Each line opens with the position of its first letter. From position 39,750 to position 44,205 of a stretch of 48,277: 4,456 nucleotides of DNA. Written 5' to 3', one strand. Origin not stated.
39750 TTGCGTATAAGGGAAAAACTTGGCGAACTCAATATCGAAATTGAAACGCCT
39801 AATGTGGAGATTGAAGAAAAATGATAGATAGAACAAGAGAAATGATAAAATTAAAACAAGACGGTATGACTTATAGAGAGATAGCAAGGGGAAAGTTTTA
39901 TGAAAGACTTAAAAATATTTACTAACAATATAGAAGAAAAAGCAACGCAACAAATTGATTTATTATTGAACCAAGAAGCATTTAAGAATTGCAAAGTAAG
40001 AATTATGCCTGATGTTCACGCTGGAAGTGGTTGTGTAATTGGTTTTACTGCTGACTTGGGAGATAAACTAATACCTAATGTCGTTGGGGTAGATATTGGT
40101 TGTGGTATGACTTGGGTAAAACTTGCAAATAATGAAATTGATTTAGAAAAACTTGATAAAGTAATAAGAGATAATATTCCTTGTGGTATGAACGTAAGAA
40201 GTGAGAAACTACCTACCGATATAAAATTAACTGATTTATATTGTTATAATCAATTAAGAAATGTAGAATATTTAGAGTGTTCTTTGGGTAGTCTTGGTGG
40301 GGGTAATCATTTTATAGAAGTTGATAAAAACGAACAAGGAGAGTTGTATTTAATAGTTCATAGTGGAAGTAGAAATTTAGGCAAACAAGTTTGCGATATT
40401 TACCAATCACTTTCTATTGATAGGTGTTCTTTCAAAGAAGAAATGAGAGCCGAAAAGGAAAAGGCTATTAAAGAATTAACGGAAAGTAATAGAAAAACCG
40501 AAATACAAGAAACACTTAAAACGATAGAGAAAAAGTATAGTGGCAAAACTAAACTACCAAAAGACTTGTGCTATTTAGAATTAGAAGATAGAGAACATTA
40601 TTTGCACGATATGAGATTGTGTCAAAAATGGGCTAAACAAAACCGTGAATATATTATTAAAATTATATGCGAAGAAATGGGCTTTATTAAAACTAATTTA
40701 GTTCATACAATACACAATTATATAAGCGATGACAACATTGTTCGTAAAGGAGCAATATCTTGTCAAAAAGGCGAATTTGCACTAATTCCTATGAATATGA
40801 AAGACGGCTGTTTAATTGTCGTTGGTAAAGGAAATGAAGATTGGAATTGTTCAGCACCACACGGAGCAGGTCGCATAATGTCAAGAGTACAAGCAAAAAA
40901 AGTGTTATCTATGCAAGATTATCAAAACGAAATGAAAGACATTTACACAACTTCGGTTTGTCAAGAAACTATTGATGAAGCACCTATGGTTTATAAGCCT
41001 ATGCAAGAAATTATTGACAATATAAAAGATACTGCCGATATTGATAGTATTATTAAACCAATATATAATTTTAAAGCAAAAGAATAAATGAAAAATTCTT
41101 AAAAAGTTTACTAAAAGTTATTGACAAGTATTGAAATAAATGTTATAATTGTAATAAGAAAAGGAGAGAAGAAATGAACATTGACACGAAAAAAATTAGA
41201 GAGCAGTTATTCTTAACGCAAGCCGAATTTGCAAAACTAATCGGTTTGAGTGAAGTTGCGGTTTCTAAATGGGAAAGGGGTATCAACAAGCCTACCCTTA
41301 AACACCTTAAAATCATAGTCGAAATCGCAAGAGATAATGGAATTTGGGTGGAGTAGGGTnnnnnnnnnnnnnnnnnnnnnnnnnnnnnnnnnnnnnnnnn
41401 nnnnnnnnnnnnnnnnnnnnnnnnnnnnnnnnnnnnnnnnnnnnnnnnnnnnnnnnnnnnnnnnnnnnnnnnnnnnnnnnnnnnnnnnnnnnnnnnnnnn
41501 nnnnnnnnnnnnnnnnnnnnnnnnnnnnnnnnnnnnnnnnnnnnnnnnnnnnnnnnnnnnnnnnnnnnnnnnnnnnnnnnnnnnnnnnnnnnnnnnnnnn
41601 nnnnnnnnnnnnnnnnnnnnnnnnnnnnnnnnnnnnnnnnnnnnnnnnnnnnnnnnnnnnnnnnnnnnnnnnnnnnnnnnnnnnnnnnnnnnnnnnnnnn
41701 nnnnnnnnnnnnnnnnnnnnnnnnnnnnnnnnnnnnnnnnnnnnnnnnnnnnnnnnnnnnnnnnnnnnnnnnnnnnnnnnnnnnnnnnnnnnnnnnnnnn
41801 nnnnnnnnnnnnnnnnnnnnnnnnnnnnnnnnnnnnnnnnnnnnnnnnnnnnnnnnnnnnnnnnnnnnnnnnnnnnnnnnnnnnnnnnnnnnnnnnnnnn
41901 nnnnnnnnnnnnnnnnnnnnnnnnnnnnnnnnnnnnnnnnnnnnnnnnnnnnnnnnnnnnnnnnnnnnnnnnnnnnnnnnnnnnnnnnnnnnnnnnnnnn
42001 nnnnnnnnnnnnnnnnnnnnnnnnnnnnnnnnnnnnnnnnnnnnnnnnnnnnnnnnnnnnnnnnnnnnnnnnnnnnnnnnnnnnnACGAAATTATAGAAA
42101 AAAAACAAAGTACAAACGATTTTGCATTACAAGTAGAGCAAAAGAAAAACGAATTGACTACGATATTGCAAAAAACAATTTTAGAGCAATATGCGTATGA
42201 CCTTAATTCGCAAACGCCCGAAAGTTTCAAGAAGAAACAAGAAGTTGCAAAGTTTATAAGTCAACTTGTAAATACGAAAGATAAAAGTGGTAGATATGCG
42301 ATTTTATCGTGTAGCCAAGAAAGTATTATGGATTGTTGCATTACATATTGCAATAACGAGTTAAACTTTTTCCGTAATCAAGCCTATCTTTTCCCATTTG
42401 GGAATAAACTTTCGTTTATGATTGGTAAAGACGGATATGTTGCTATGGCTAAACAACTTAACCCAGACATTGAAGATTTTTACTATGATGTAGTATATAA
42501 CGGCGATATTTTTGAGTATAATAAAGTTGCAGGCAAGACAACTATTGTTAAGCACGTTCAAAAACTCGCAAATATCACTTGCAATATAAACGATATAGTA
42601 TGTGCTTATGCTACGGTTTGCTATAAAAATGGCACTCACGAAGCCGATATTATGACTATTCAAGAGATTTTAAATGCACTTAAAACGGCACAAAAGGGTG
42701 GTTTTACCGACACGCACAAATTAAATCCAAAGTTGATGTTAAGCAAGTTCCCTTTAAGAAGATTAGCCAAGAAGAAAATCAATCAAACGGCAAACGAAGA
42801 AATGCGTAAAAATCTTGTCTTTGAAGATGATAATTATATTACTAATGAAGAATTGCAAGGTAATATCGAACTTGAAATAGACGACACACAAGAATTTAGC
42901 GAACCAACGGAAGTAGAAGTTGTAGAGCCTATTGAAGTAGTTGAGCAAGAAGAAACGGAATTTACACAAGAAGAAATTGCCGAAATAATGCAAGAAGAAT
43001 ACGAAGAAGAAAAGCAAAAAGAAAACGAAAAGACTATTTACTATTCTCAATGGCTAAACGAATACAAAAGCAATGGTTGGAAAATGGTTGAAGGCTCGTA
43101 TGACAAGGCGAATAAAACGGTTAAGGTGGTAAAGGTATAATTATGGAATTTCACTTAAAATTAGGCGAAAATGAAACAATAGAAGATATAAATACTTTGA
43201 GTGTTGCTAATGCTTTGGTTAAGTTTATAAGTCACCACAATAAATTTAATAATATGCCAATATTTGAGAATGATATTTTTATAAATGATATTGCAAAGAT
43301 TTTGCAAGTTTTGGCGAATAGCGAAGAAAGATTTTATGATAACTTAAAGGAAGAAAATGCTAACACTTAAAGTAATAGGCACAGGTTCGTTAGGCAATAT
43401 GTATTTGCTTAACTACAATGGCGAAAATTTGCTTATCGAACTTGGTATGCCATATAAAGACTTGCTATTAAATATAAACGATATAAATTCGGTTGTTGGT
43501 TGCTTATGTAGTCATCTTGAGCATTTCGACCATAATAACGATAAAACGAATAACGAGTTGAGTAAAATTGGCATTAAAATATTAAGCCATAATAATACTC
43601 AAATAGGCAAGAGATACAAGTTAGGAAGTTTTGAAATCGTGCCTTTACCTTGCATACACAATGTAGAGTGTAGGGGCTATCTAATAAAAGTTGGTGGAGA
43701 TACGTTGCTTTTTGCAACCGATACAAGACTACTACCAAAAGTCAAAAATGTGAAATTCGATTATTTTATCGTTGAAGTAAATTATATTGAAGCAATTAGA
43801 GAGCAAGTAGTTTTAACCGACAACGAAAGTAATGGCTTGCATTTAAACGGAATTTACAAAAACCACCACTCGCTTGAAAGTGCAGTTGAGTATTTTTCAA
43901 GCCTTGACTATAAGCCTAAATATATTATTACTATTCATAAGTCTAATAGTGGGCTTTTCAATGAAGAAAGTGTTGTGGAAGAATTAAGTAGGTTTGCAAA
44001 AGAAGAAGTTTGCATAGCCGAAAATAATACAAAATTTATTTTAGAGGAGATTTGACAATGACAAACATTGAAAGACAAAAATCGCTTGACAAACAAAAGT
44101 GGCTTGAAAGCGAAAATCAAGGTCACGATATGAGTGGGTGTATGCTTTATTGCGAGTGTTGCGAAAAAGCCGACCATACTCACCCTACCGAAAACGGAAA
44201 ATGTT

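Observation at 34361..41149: Promoter-delimited accessory cassette combining regulators, SMC-like ATPase, NAD+ salvage, membrane proteins and RNA repair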

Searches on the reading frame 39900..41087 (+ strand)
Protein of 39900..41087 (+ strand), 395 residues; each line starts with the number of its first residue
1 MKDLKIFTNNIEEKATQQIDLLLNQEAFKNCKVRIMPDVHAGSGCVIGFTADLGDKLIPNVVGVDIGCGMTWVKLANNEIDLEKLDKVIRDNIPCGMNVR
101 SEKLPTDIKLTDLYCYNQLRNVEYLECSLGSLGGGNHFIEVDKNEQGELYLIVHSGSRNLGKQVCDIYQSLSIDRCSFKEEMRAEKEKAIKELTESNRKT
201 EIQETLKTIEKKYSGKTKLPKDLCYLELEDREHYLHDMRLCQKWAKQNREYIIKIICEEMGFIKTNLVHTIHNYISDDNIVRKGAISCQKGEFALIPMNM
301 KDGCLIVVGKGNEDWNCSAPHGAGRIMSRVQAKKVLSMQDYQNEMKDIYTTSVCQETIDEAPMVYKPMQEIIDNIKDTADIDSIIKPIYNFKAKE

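Call 8: search_protein_families(library=pfam, proteins=[window:39900-41087:+], max_evalue=0.01)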
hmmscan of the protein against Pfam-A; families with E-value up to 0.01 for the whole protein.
window:39900-41087:+ (395 aa): 1 family
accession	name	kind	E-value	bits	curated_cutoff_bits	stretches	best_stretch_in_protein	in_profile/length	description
PF01139.22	RtcB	-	1.5e-58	199.5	27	2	126-392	144-425/426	tRNA-splicing ligase RtcB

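Call 9: search_protein_families(library=phrogs, proteins=[window:39900-41087:+], max_evalue=0.001)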
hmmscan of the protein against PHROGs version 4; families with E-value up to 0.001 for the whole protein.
window:39900-41087:+ (395 aa): 2 families
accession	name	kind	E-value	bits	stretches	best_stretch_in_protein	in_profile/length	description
phrog_1075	-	DNA, RNA and nucleotide metabolism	3.4e-128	429.6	1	2-395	64-443/459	tRNA splicing ligase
phrog_32430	-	DNA, RNA and nucleotide metabolism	3.1e-48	164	1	261-393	3-138/139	tRNA splicing ligase RtcB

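Call 34: search_dna_similar(query=window:39900-41084:+, collection=phages, mode=protein, max_rows=15)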
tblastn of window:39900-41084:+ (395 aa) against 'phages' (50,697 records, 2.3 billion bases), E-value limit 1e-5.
Records with a match: 676; places in all: 679; records where one place covers at least 80% of the query: 629.
Best place of each record, by identity: <60% 676.
By first word of the organism name: Mycobacterium 221; Bacillus 59; Listeria 58; Brevibacterium 32; Caulobacter 30; Halorubrum 29; Gordonia 25; Enterococcus 23; Microbacterium 19; Pseudomonas 17; and 43 more.
By host as written in the record: Mycobacterium smegmatis mc2 155 163; Listeria monocytogenes 47; - 42; Brevibacterium aurantiacum SMQ-1335 32; Mycobacterium smegmatis mc#155 29; Gordonia terrae 3612 24; Halorubrum sp. 16; Erwinia amylovora 14; and 142 more.
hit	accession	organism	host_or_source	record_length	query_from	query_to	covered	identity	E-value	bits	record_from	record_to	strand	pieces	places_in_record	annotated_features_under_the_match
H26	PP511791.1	Dulem virus 39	Propithecus coquereli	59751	1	395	100%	56.2%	3e-140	446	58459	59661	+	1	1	trNA-splicing ligase rtcB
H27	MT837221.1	Bacteriophage sp.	human fecal samples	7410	7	395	98%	51.0%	4e-122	394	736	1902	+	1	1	record has no annotation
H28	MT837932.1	Bacteriophage sp.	human fecal samples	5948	3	393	99%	50.1%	3e-129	414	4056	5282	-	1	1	record has no annotation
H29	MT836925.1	Bacteriophage sp.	human fecal samples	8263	5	395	99%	49.9%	3e-118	383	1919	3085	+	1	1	record has no annotation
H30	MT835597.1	Bacteriophage sp.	human fecal samples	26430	5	394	99%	49.6%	2e-117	381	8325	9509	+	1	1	record has no annotation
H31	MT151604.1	Bacillus phage P59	Cytobacillus oceanisediminis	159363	5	393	98%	49.7%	6e-119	385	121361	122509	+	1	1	tRNA processing protein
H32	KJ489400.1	Bacillus phage Hoody T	-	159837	3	394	99%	48.7%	2e-118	384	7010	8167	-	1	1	rtcB protein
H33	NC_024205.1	Bacillus phage Hoody T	-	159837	3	394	99%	48.7%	2e-118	384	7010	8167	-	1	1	tRNA splicing ligase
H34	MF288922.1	Bacillus phage Janet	Bacillus thuringiensis kurstaki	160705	3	394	99%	48.5%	7e-118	382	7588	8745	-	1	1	tRNA splicing ligase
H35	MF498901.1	Bacillus phage Anthony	Bacillus thuringiensis subsp. kurstaki ...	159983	3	394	99%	48.0%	3e-117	380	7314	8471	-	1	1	RNA ligase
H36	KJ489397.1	Bacillus phage CAM003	Bacillus thuringiensis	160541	3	394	99%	48.0%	3e-117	380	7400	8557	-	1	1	rtcB protein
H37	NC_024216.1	Bacillus phage CAM003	Bacillus thuringiensis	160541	3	394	99%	48.0%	3e-117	380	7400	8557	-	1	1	tRNA splicing ligase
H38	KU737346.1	Bacillus phage Vinny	Bacillus thuringiensis subsp. kurstaki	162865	3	394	99%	47.7%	1e-116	379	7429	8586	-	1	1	hypothetical protein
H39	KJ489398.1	Bacillus phage Evoli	-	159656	3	394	99%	47.7%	2e-116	378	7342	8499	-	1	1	rtcB protein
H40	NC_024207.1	Bacillus phage Evoli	-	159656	3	394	99%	47.7%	2e-116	378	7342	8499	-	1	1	tRNA splicing ligase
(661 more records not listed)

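Call 38: get_annotated_region(hit=H26, flank=12000)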
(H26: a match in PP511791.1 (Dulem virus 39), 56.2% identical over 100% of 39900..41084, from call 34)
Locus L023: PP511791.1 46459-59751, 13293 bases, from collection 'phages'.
description: Dulem virus 39 isolate Duke_28FS_1, complete genome.
organism: Dulem virus 39 (NCBI taxid 3145757)
taxonomy: Viruses; Duplodnaviria; Heunggongvirae; Uroviricota; Caudoviricetes
host: Propithecus coquereli; source: feces; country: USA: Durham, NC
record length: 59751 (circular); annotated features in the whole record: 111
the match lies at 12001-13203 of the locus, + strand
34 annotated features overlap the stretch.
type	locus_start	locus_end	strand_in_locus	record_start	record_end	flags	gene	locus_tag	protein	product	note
CDS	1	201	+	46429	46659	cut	-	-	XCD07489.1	hypothetical protein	-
CDS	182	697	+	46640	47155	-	-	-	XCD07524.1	hypothetical protein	-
CDS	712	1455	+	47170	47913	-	-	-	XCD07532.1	hypothetical protein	-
CDS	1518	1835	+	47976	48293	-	-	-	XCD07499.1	hypothetical protein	-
CDS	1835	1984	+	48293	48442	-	-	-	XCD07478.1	hypothetical protein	-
CDS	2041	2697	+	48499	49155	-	-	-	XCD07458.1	hypothetical protein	Domain of unknown function (DUF4417)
CDS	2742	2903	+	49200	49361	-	-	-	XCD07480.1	hypothetical protein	-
CDS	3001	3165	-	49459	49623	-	-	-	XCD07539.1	hypothetical protein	-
CDS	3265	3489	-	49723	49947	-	-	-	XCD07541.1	hypothetical protein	-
CDS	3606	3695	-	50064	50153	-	-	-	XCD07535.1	hypothetical protein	-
CDS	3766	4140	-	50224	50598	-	-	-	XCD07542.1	hypothetical protein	-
CDS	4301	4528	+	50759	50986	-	-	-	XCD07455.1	Cro/C1-type HTH DNA-binding domain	-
CDS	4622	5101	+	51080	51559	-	-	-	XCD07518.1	hypothetical protein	-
CDS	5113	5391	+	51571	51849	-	-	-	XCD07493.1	hypothetical protein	-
CDS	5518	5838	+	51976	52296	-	-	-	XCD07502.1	hypothetical protein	-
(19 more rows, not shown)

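Call 52: search_solved_structures(query=window:39900-41084:+, show_alignments=1, max_evalue=0.00001)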
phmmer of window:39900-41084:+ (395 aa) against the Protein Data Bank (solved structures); distinct sequences matched with E-value up to 0.00001: 9.
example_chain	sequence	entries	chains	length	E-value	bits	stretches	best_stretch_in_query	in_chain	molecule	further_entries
2epg_A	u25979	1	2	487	2.9e-11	46.1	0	294-376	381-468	Hypothetical protein TTHA1785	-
1uc2_A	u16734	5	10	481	3.2e-10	42.6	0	128-170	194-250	hypothetical protein PH1602 | tRNA-splicing ligase RtcB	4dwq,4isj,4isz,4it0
4dwr_B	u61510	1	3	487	3.3e-10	42.6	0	128-170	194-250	tRNA-splicing ligase RtcB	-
7lfq_A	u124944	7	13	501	3.9e-10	42.3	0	128-170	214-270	RNA-splicing ligase RtcB | tRNA-splicing ligase RtcB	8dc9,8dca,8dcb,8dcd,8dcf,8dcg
7p3b_A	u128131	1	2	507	4.8e-10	42.1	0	36-100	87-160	RNA-splicing ligase RtcB homolog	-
8odo_A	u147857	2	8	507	4.8e-10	42.1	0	36-100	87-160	RNA-splicing ligase RtcB homolog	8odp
8orj_A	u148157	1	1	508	4.8e-10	42.1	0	36-100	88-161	RNA-splicing ligase RtcB homolog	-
8btt_A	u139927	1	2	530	5.9e-10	41.8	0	36-100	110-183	RNA-splicing ligase RtcB homolog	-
9i8v_C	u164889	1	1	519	2.4e-09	39.8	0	317-379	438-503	RNA-splicing ligase RtcB homolog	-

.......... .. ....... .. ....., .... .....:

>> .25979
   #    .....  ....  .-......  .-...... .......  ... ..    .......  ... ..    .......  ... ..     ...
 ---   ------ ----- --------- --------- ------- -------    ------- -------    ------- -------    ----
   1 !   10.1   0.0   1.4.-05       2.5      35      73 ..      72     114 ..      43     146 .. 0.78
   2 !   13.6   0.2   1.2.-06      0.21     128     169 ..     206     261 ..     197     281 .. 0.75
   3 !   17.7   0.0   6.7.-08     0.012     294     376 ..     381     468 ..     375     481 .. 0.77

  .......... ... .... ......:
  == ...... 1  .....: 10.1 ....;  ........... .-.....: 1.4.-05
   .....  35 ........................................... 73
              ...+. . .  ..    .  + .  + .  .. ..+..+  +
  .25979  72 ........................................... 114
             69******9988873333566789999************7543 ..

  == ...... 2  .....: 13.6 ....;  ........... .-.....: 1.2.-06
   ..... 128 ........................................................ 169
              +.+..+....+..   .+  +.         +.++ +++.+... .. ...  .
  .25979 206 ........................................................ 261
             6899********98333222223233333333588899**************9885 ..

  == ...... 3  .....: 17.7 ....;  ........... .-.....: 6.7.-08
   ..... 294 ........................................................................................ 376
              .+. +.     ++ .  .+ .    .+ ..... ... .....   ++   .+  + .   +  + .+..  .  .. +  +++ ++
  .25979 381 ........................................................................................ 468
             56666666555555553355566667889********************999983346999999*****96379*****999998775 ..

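Call 57: find_homologous_proteins(query=window:39900-41087:+, max_evalue=1e-60)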
Query window:39900-41087:+ (395 aa): 8000 proteins with E <= 1e-60 among 8000 candidates; the best 120 are listed.
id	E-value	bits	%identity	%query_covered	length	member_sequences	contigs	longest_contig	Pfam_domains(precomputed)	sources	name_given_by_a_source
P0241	1.1e-250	849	94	100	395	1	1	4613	PF01139.23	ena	-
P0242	3.9e-250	847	93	100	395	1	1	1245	PF01139.23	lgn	-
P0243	3.2e-249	844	93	100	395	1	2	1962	PF01139.23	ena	-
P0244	6.1e-249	843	93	100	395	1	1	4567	PF01139.23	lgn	-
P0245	5.3e-230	781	86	100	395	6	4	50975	PF01139.23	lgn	-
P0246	3.7e-228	775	86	100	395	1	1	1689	PF01139.23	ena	-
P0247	1.5e-218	743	83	100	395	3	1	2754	PF01139.23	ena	-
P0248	1.5e-215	733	80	100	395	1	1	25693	PF01139.23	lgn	-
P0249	5.8e-209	712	80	100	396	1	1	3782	PF01139.23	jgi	jgi:RNA-splicing ligase RtcB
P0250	1.5e-205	701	77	100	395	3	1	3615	PF01139.23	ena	-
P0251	1.5e-202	691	74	100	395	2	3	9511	PF01139.23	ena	-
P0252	1.7e-201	687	76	100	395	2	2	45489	PF01139.23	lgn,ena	-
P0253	5.9e-193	659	72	100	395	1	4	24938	PF01139.23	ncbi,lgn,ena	-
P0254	6.5e-183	626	68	100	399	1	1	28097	PF01139.23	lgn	-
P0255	7.5e-183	626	68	100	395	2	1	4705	PF01139.23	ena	-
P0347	5.6e-165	567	64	100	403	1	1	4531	PF01139.23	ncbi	-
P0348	5.7e-165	567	64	100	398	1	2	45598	PF01139.23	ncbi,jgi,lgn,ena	-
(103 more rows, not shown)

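Call 59: find_encoding_contigs(protein=P0245, flank=10000, max_places=4)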
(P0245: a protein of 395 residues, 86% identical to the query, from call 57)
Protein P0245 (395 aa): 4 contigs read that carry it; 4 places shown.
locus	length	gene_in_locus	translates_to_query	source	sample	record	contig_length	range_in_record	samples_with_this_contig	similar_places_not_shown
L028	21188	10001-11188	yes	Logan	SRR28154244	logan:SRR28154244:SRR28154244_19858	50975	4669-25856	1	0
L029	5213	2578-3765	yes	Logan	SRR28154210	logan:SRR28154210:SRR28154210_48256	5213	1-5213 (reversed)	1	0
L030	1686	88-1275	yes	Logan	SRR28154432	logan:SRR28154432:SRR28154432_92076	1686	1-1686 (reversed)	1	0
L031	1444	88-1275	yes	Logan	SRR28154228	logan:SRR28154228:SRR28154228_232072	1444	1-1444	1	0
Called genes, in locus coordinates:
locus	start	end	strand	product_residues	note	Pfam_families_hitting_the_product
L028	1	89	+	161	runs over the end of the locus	-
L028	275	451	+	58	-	PF12728:HTH_17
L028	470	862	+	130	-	PF03013:Pyr_excise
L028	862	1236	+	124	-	-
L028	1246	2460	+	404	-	-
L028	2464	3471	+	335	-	-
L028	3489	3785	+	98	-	-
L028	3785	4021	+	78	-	-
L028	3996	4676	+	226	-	-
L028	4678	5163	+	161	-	-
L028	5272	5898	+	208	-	PF00239:Resolvase, PF13542:HTH_Tnp_ISL3 (faint)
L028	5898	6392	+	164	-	PF13384:HTH_23 (faint)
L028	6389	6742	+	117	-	-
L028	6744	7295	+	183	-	PF01966:HD (weak)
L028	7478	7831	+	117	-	-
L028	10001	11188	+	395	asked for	PF01139:RtcB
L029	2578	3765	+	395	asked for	PF01139:RtcB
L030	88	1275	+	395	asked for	PF01139:RtcB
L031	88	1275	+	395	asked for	PF01139:RtcB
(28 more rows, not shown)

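Call 79: list_cluster_members(proteins=[P0253, P0144, P0347, P0348])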
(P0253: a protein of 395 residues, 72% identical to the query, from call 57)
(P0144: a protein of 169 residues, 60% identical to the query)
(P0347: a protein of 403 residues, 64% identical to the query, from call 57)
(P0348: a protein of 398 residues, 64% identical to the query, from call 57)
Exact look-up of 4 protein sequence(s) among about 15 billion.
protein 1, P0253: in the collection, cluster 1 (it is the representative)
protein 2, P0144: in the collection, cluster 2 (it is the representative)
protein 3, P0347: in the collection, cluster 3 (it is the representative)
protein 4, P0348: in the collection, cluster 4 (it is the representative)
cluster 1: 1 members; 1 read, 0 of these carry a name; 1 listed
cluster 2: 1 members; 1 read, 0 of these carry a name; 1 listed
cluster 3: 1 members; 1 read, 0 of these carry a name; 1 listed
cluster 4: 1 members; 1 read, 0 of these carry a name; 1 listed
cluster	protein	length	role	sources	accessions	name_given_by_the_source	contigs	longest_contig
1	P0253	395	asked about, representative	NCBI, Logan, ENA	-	-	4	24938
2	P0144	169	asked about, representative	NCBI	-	-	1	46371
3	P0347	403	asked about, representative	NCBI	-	-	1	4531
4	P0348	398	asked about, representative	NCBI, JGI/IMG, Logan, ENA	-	-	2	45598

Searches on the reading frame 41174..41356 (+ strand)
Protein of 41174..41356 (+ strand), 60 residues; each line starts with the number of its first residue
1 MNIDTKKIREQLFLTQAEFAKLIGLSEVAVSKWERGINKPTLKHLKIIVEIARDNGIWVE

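Call 12: search_protein_families(library=phrogs, proteins=[window:41174-41356:+], max_evalue=0.001)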
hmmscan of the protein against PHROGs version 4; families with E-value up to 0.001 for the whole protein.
window:41174-41356:+ (60 aa): 17 families
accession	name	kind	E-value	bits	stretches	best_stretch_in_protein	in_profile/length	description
phrog_2104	-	unknown function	1.6e-09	38.8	1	5-57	44-95/103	-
phrog_8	-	transcription regulation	2.6e-08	34.7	1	6-47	165-200/346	transcriptional regulator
phrog_4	-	transcription regulation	3e-08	34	1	6-53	142-182/400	transcriptional repressor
phrog_3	-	transcription regulation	1.8e-07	32.3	1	6-51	94-136/430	transcriptional repressor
phrog_4836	-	transcription regulation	3.7e-07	30.9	1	6-45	81-120/194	CII-like regulator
phrog_1373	-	transcription regulation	1e-06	29.9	1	6-48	69-111/166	transcriptional regulator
phrog_4779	-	transcription regulation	4.5e-06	28.1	1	6-50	8-57/98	transcriptional regulator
phrog_14076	-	transcription regulation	5.1e-06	27.9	1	5-44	18-59/86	transcriptional regulator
phrog_2967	-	transcription regulation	6.4e-06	26.9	1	6-49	16-59/225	transcriptional regulator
phrog_35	-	transcription regulation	1.4e-05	26.2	1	2-50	75-122/181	transcriptional repressor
phrog_2439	-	transcription regulation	1.8e-05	24.8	1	6-49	13-56/367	transcriptional regulator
phrog_38149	-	unknown function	2.3e-05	25.4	1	5-50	13-58/190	-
phrog_2328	-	transcription regulation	5.1e-05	24.1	1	7-47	22-62/128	transcriptional repressor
phrog_19114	-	unknown function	0.00012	23.1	1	6-49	77-120/135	-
phrog_7950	-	transcription regulation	0.00014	22.9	1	6-36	13-43/68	transcriptional repressor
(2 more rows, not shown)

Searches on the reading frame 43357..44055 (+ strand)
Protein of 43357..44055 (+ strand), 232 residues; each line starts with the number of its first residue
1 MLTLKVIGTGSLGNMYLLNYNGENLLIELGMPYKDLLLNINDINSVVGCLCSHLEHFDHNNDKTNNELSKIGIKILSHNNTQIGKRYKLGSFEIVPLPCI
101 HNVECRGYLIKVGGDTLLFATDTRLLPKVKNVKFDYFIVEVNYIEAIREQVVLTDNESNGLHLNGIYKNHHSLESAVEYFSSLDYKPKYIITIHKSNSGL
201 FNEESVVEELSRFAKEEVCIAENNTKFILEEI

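Call 12: search_protein_families(library=phrogs, proteins=[window:43357-44055:+], max_evalue=0.001)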
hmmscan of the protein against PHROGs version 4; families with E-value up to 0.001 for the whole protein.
window:43357-44055:+ (232 aa): 1 family
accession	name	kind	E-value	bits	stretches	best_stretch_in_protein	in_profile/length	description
phrog_392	-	other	2.1e-35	123.8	1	1-223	5-249/348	metal-dependent hydrolase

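Call 64: search_protein_families(library=padloc, proteins=[window:43357-44055:+], max_evalue=0.001)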
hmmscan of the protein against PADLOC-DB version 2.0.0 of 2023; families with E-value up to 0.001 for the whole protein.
window:43357-44055:+ (232 aa): 0 families
